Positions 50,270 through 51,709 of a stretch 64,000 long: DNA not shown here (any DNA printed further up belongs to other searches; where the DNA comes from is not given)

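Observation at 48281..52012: ATPase copy 2: conserved motor, unrelated ectodomain, and a near-identical DNA block implying gene conversion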

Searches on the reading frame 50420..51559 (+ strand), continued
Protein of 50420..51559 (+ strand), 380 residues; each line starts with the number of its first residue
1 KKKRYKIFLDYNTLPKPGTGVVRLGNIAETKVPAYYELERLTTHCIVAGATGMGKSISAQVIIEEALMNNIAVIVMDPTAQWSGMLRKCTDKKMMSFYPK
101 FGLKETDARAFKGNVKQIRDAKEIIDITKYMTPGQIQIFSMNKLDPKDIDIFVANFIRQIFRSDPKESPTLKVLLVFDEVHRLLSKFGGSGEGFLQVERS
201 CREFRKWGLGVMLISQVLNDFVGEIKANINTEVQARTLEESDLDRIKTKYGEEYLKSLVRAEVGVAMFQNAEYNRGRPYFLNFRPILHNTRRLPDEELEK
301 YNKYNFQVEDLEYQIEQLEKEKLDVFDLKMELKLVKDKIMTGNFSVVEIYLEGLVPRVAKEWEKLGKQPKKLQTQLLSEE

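Call 45: predict_structure(alignment_id=A1)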
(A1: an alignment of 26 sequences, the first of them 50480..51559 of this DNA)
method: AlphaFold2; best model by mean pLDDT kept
length: 360 residues; sequences in the alignment: 26
mean_pLDDT: 81.6   pTM: 0.82
mean pLDDT of the five models: 81.6, 79.3, 79.1, 78.1, 73.2
residues with pLDDT >= 90: 158; 70-90: 120; 50-70: 66; < 50: 16
segments of 3 or more residues with pLDDT < 50: 217-221, 235-242
pLDDT, mean of each block of 10 residues (from residue 1): 77 79 60 69 93 94 93 87 92 93 87 94 92 92 87 91 86 87 87 74 57 52 53 45 55 59 86 91 93 93 93 93 92 94 90 77
secondary structure, 60 per line:
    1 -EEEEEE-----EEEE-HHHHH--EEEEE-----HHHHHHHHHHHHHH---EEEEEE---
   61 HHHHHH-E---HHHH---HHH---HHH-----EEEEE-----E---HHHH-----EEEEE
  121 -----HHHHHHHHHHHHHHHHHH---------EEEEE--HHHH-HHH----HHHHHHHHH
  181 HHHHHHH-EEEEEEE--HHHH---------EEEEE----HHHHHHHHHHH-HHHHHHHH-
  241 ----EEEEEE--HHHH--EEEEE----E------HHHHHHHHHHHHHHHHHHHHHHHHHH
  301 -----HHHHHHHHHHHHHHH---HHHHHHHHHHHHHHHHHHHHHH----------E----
elements in order: E2-7 E13-16 H18-22 E25-29 H35-48 E52-57 H61-66 H72-75 E93-97 H107-110 E116-120 H126-143 E153-157 H160-163 H172-187 E189-195 H198-201 E211-215 H220-230 H232-239 E245-250 H253-256 E259-263 H275-300 H306-320 H324-345

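Call 49: fold_search(model_id=the predicted structure, library=pdb)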
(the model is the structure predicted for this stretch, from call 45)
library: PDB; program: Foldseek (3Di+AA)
matches with E <= 10: 1649; with E <= 0.001: 190
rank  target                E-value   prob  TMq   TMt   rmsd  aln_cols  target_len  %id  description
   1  4d2i_A                1.9e-10  1.00  0.48  0.38  12.7       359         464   15  Crystal structure of the HerA hexameric DNA translocase from Sulfolobus solfataricus bound to AMP-PNP (released 2014-12-03)
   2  4d2i_B                2.9e-10  1.00  0.50  0.40  13.6       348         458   15  Crystal structure of the HerA hexameric DNA translocase from Sulfolobus solfataricus bound to AMP-PNP (released 2014-12-03)
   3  9x1m_A                3.2e-09  1.00  0.47  0.30  16.2       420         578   14  The cryo-EM structure of HerA-NurA complex with AMPPNP and dsDNA from Thermococcus kodakarensis (released 2026-02-04)
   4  8woc_A                3.8e-09  1.00  0.47  0.48   6.1       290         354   20  Cryo-EM structure of SIR2/HerA complex (released 2024-09-11)
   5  9x1l_A                1.4e-08  1.00  0.51  0.33   7.6       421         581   14  The cryo-EM structure of HerA-NurA complex with AMPPNP from Thermococcus kodakarensis (released 2026-02-04)
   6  8xau_A                1.7e-08  1.00  0.48  0.32  19.5       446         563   13  Cryo-EM structure of HerA (released 2024-06-05)
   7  8xav_A                2.4e-08  1.00  0.48  0.32  19.0       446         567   13  Cryo-EM structure of an anti-phage defense complex (released 2024-06-05)
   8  8wiv_D                6.4e-08  1.00  0.50  0.31  15.1       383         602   16  Cryo-EM structure of a bacterial protein (released 2024-09-11)
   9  4ag6_B                1.2e-07  1.00  0.47  0.45  16.7       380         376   15  Structure of VirB4 of Thermoanaerobacter pseudethanolicus (released 2012-07-04)
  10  8xav_E                1.2e-07  1.00  0.48  0.32  19.5       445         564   14  Cryo-EM structure of an anti-phage defense complex (released 2024-06-05)
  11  7es4                  1.4e-07  1.00  0.45  0.43  16.1       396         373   11  the crystral structure of DndH-C-domain (released 2022-05-11)
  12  8wod_D                2.1e-07  1.00  0.49  0.37  16.3       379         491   17  Cryo-EM structure of SIR2/HerA complex (released 2024-09-11)
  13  8zis_A                3.4e-07  1.00  0.48  0.32  19.5       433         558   14  HerA Hexamer (released 2025-03-12)
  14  4ag5_B                4.9e-07  1.00  0.46  0.44  14.6       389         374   15  Structure of VirB4 of Thermoanaerobacter pseudethanolicus (released 2012-07-04)
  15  2ius_E                4.9e-07  1.00  0.41  0.39  11.8       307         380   17  E. coli FtsK motor domain (released 2006-08-29)
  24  8woc_D                1.0e-06  1.00  0.48  0.32  20.0       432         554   15  Cryo-EM structure of SIR2/HerA complex (released 2024-09-11)
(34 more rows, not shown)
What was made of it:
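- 50480..51556 (+): Copy 2 motor (HerA/FtsK-superfamily P-loop ATPase). Walker A is at 50564-50587 and Walker B at 50936-50956. The AlphaFold model has pLDDT 81.6 and Foldseek's top hit is HerA 4d2i (calls 45, 49).
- On HerA/FtsK superfamily, DUF87 (PF01935) clade: The model has pLDDT 81.6, and the Foldseek top hits are HerA 4d2i, 9x1m and 8woc (calls 45, 49).
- Closest known: Membrane-anchored FtsK/SpoIIIE, type IV coupling proteins. Same: Foldseek ranks 9 to 30 (call 49).
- The AlphaFold model's top Foldseek hits are HerA 4d2i, HerA-NurA and Sir2-HerA (calls 45, 49).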

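Call 51: search_protein_representatives(alignment_id=A1)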
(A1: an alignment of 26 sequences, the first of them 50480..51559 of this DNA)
Query: 26 sequences, 572 profile positions. Proteins with E-value up to 0.001 (for the whole library): 1851; up to 1e-10: 667; up to 1e-30: 434. The best 150 are listed.
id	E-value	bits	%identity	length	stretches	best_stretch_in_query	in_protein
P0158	1.6e-268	908.6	-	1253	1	10-570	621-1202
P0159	2.5e-258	875.0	-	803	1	3-570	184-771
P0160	1.3e-245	833.0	-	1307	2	8-568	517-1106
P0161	6.6e-244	827.4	-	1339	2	6-571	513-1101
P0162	4.1e-243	824.7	-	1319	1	5-559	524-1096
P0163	5.2e-242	821.1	-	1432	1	7-540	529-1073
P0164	1.5e-241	819.6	-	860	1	8-538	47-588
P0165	2.6e-239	812.2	-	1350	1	9-569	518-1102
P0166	4.2e-239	811.5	-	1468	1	9-551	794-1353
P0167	8.2e-239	810.5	-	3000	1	4-562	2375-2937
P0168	1.3e-238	809.8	-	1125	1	5-516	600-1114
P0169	6.7e-237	804.2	-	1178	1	10-551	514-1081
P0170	9.0e-237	803.8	-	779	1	9-569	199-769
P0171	6.6e-236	800.9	-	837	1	8-567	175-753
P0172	1.4e-233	793.2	-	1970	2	10-551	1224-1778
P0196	1.1e-214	730.8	-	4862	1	5-567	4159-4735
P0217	4.4e-207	705.8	-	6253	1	31-513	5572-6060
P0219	8.5e-207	704.8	-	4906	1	6-562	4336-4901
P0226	8.3e-203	691.7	-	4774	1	9-567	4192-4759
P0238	7.8e-196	668.6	-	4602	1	9-558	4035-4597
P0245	1.8e-191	654.3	-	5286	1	13-476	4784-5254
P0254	1.9e-187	641.0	-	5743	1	11-467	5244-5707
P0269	1.9e-171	588.1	-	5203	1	14-564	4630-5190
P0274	3.9e-169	580.5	-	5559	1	25-553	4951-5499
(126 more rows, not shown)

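Call 53: list_cluster_members(proteins=[P0217, P0254, P0274, P0245, P0269, P0196, P0219, P0226, P0238, P0158])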
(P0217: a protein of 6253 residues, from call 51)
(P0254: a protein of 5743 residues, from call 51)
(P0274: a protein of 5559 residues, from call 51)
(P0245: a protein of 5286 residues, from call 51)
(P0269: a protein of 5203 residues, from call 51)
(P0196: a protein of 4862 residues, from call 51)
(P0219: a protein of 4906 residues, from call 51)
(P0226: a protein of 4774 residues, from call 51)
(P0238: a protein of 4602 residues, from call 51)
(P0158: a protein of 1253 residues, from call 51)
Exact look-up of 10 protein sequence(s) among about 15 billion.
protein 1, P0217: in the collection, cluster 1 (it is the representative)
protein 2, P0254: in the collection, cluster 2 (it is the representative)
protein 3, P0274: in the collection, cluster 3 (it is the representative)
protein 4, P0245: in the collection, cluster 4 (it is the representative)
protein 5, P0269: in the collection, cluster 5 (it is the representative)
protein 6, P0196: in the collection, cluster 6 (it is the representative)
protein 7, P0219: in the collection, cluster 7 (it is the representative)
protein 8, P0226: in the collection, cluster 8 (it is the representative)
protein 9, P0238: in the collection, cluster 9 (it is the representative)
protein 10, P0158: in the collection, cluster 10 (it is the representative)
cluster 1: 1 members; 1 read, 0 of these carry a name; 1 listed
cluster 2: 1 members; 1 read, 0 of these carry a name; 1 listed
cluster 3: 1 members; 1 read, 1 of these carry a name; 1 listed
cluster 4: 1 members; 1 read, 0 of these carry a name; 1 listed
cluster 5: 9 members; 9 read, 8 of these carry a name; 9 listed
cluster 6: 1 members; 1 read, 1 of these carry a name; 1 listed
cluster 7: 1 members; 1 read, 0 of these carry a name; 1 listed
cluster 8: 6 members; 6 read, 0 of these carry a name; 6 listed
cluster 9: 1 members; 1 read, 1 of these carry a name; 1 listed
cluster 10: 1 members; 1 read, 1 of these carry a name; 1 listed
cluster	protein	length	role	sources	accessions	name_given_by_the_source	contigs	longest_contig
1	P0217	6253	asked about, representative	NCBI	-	-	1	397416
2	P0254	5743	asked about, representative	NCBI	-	-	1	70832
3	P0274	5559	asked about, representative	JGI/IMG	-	hypothetical protein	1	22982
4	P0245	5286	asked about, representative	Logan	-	-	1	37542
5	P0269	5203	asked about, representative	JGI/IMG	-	predicted phage tail protein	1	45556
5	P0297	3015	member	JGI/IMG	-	hypothetical protein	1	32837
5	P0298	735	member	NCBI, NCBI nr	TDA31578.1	MAG: hypothetical protein DSO04_03750 [Hadesarchaea archaeon]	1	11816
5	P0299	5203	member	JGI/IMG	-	hypothetical protein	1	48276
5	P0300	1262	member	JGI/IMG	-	hypothetical protein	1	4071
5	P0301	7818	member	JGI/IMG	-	PGF-pre-PGF domain-containing protein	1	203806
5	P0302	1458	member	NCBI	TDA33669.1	MAG: hypothetical protein DSO04_00200, partial [Hadesarchaea archaeon]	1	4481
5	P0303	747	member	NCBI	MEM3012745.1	MAG: DUF87 domain-containing protein, partial [Candidatus Hadarchaeales archaeon]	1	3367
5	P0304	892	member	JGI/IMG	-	-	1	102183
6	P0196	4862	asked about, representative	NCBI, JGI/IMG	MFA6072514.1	MAG: DUF87 domain-containing protein [Candidatus Woesearchaeota archaeon] | hypothetical protein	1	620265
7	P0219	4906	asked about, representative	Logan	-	-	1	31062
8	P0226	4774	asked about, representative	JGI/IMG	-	-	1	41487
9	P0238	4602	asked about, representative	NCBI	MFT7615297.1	MAG: parallel beta-helix repeat protein, partial [Candidatus Woesearchaeota archaeon]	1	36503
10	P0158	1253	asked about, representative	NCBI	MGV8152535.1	MAG: helicase HerA domain-containing protein [Candidatus Nanoarchaeia archaeon]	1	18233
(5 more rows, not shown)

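Call 63: search_dna_similar(query=window:50480-51559:+, collection=plasmids, mode=protein, max_evalue=0.001, max_rows=8)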
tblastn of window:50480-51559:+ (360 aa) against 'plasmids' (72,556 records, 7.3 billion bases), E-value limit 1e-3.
Records with a match: 15; places in all: 17; records where one place covers at least 80% of the query: 5.
Best place of each record, by identity: <60% 15.
By first word of the organism name: Natronorubrum 4; Haloterrigena 4; Haladaptatus 2; Halomontanus 1; Natrononativus 1; Halomicrococcus 1; Gemmatirosa 1; Halosolutus 1.
By predicted mobility (MOB-suite, as given by PLSDB): non-mobilizable 15.
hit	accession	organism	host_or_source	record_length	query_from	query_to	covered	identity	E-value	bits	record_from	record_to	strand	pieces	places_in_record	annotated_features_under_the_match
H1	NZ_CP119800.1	Halomontanus rarus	cell culture,sediment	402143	5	356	98%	23.5%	7e-6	56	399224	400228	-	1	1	DUF87 domain-containing protein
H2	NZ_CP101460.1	Natrononativus amylolyticus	cell culture,sediment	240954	18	317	83%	26.4%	1e-6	58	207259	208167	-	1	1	DUF87 domain-containing protein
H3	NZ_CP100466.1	Halomicrococcus gelatinilyticus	cell culture,sediment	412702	4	319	88%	24.6%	9e-7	59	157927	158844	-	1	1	DUF87 domain-containing protein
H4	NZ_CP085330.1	Haladaptatus salinisoli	cell culture,saline soil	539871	8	317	86%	24.2%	4e-9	66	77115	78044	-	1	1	DUF87 domain-containing protein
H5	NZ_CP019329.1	Natronorubrum daqingense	-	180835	21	317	83%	24.2%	8e-5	52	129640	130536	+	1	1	DUF87 domain-containing protein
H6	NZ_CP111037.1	Haladaptatus caseinilyticus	cell culture,sediment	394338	9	272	73%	24.3%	5e-7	59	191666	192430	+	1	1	DUF87 domain-containing protein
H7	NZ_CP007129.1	Gemmatirosa kalamazoonensis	-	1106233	18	253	66%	25.7%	3e-8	63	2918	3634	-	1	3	record has no annotation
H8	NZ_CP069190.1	Haloterrigena salifodinae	Salt Microbe,Salt Mine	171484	8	202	54%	29.8%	2e-5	54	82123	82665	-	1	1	DUF87 domain-containing protein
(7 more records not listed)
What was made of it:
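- Tried and rejected: The plasmid collection holds only distant DUF87 proteins (23-30% identity) on haloarchaeal plasmids, so there is no sign of a mobile element (call 63).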
